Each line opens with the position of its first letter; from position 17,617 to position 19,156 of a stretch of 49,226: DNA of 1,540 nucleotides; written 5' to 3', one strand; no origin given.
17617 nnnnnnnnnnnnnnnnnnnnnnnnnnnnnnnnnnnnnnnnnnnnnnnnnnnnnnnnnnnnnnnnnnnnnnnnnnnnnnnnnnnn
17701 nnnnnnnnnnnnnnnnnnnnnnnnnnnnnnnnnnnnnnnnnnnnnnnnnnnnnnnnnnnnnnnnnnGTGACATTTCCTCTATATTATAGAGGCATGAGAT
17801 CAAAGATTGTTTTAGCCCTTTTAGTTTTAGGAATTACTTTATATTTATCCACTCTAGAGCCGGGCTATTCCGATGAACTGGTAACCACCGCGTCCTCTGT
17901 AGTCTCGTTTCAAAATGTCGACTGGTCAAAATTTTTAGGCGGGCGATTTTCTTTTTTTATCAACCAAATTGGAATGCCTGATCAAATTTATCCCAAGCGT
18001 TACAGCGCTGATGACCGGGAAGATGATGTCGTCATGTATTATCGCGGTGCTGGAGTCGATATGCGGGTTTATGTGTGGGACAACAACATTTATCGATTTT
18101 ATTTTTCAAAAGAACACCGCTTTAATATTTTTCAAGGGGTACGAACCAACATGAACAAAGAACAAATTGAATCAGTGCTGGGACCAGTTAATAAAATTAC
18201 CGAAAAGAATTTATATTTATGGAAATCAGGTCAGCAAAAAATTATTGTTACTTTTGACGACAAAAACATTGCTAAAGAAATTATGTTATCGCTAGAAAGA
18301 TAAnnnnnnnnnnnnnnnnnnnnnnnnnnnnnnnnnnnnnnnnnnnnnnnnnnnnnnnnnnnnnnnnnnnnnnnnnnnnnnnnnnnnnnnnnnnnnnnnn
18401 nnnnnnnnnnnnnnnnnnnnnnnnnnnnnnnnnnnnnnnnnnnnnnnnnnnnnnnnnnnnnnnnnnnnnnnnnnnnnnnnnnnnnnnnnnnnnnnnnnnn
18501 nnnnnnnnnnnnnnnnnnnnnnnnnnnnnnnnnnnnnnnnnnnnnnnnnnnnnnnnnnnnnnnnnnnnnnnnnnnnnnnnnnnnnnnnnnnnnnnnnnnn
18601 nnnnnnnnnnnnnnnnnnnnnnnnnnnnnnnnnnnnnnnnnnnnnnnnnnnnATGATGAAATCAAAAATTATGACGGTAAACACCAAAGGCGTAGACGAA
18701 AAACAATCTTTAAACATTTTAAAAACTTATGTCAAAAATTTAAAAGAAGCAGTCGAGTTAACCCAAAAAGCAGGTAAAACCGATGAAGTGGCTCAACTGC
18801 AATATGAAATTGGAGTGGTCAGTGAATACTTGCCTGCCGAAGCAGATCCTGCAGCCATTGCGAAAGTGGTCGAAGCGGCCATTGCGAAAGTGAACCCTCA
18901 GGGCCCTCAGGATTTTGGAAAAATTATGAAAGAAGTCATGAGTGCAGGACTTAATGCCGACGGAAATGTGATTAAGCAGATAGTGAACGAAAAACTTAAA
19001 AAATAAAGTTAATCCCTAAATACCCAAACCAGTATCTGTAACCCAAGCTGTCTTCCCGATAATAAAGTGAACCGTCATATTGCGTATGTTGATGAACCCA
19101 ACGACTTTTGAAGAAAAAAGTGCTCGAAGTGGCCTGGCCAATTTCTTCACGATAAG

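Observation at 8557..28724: Apparently perfect 10,084-bp head-to-tail tandem duplication of a whole exopolysaccharide locus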

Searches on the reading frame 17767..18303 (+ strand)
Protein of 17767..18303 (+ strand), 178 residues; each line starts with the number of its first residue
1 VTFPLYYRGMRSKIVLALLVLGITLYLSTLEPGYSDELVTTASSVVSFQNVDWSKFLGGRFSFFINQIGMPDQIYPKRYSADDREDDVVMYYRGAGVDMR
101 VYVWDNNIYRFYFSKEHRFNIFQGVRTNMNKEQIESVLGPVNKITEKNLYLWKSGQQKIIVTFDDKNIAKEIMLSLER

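Call 5: search_protein_families(library=pfam, proteins=[window:17767-18303:+], max_evalue=0.01)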
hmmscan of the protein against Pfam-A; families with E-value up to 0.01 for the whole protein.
window:17767-18303:+ (178 aa): 1 family
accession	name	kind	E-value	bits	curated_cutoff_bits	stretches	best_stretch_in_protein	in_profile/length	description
PF04355.18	BamE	-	0.004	17.4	23.2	0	125-171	12-69/71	Outer membrane protein assembly factor BamE domain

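Call 38: search_protein_families(library=ncbifam, proteins=[window:17767-18303:+], max_evalue=0.001)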
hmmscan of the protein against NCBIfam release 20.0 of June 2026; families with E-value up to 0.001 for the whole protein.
window:17767-18303:+ (178 aa): 0 families

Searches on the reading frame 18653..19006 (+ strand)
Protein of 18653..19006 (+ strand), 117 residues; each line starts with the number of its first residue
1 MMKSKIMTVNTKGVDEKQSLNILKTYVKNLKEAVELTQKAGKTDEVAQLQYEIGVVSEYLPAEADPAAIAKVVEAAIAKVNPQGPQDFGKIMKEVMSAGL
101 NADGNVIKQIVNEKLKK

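Call 19: find_encoding_contigs(protein=window:18653-19006:+, flank=10000, max_places=10)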
Protein window:18653-19006:+ (117 aa): 7 contigs read that carry it; 6 places shown.
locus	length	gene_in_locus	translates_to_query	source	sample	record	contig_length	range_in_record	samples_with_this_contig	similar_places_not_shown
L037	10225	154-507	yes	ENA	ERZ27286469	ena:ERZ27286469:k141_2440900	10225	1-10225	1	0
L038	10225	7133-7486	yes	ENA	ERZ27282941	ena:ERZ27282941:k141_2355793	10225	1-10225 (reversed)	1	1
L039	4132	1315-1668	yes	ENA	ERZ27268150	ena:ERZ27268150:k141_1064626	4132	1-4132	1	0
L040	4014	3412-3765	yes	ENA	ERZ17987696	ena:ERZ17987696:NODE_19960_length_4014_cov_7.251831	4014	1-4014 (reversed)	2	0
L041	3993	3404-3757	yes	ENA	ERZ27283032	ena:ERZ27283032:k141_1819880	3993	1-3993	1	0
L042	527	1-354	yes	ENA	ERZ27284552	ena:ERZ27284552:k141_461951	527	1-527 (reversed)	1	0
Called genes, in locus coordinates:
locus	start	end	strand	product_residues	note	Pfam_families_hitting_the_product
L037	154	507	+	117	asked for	PF09424:YqeY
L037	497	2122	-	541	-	PF24575:TPR_Slam (faint), PF07719:TPR_2 (faint), PF13174:TPR_6 (faint), PF13181:TPR_8 (faint), PF13428:TPR_14 (faint), PF14559:TPR_19 (faint), PF25058:ARM_TT21 (faint), PF23914:TPR_CcmH_CycH (weak), +2 more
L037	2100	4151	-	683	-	PF03170:CBM_BcsB_1st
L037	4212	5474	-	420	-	PF03142:Chitin_synth_2 (faint), PF13506:Glyco_transf_21, PF00535:Glycos_transf_2, PF10111:Glyco_tranf_2_2, PF13641:Glyco_tranf_2_3, PF13632:Glyco_trans_2_3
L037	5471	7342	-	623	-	PF10096:DUF2334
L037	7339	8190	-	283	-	PF00990:GGDEF (weak)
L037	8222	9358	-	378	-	PF01270:Glyco_hydro_8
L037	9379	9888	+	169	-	-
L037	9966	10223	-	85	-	?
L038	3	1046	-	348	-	?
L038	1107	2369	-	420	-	PF03142:Chitin_synth_2 (faint), PF13506:Glyco_transf_21, PF00535:Glycos_transf_2, PF10111:Glyco_tranf_2_2, PF13641:Glyco_tranf_2_3, PF13632:Glyco_trans_2_3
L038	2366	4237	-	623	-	PF10096:DUF2334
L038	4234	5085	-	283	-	PF00990:GGDEF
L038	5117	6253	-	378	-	PF01270:Glyco_hydro_8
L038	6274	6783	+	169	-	-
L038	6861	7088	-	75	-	PF00515:TPR_1 (weak), PF07719:TPR_2 (weak), PF13414:TPR_11, PF13432:TPR_16, PF14559:TPR_19, PF13431:TPR_17 (weak), PF00515:TPR_1 (weak), PF13181:TPR_8, +4 more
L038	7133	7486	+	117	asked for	PF09424:YqeY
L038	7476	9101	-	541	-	PF24575:TPR_Slam (faint), PF07719:TPR_2 (faint), PF13174:TPR_6 (faint), PF13181:TPR_8 (faint), PF13428:TPR_14 (faint), PF14559:TPR_19 (faint), PF25058:ARM_TT21 (faint), PF23914:TPR_CcmH_CycH (weak), +2 more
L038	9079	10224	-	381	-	?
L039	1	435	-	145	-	?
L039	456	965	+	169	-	-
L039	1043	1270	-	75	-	PF00515:TPR_1 (weak), PF07719:TPR_2 (weak), PF13414:TPR_11, PF13432:TPR_16, PF14559:TPR_19, PF13431:TPR_17 (weak), PF00515:TPR_1 (weak), PF13181:TPR_8, +4 more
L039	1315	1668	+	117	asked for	PF09424:YqeY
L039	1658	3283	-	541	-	PF24575:TPR_Slam (faint), PF07719:TPR_2 (faint), PF13174:TPR_6 (faint), PF13181:TPR_8 (faint), PF13428:TPR_14 (faint), PF14559:TPR_19 (faint), PF25058:ARM_TT21 (faint), PF23914:TPR_CcmH_CycH (weak), +2 more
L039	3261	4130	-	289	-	?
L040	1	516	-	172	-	?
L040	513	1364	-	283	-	PF00990:GGDEF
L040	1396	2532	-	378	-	PF01270:Glyco_hydro_8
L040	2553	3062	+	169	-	-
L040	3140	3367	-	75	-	PF00515:TPR_1 (weak), PF07719:TPR_2 (weak), PF13414:TPR_11, PF13432:TPR_16, PF14559:TPR_19, PF13431:TPR_17 (weak), PF00515:TPR_1 (weak), PF13181:TPR_8, +4 more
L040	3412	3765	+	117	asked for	PF09424:YqeY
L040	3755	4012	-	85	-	?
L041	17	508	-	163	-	-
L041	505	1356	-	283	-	PF00990:GGDEF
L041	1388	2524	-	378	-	PF01270:Glyco_hydro_8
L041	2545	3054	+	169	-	-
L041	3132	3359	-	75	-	PF00515:TPR_1 (weak), PF07719:TPR_2 (weak), PF13414:TPR_11, PF13432:TPR_16, PF14559:TPR_19, PF13431:TPR_17 (weak), PF00515:TPR_1 (weak), PF13181:TPR_8, +4 more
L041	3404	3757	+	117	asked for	PF09424:YqeY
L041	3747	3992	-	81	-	?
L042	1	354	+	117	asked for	PF09424:YqeY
